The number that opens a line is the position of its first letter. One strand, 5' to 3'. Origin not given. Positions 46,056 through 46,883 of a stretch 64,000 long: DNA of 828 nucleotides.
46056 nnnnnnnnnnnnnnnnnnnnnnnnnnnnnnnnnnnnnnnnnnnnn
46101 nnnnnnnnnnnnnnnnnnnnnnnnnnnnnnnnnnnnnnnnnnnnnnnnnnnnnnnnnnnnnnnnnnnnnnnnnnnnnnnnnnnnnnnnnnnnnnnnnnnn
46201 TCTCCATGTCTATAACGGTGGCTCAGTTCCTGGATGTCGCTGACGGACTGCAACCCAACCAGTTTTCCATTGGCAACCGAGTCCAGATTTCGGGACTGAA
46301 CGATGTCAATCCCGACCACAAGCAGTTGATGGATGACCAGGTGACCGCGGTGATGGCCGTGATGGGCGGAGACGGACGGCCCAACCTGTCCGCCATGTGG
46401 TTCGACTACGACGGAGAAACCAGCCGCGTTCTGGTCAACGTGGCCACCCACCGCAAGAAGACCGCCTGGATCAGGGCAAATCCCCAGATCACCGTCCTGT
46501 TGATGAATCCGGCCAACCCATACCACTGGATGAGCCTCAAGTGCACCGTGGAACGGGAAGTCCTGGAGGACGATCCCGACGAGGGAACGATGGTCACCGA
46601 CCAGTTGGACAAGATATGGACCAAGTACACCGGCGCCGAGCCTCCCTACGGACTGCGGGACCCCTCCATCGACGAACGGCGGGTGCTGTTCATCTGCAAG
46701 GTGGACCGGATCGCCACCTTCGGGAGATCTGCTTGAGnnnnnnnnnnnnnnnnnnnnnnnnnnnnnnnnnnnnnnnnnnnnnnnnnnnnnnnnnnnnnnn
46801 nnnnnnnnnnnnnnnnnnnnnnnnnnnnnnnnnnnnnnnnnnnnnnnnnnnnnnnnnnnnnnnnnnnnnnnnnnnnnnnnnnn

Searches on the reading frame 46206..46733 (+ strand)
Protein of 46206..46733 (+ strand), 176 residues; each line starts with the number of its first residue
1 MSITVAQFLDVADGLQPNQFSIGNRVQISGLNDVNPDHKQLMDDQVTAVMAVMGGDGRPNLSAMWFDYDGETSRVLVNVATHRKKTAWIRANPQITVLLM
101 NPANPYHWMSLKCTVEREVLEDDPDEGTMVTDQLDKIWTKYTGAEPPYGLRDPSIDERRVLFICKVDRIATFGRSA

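Call 56: find_encoding_contigs(protein=window:46206-46733:+, flank=10000, max_places=6)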
Protein window:46206-46733:+ (176 aa): 1 contig read that carries it; 1 place shown.
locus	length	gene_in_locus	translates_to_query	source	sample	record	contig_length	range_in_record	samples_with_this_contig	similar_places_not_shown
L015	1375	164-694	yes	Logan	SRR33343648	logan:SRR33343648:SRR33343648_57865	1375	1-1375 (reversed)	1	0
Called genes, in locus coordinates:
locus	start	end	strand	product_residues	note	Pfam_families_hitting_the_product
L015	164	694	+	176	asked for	PF01243:PNPOx_N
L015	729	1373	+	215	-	?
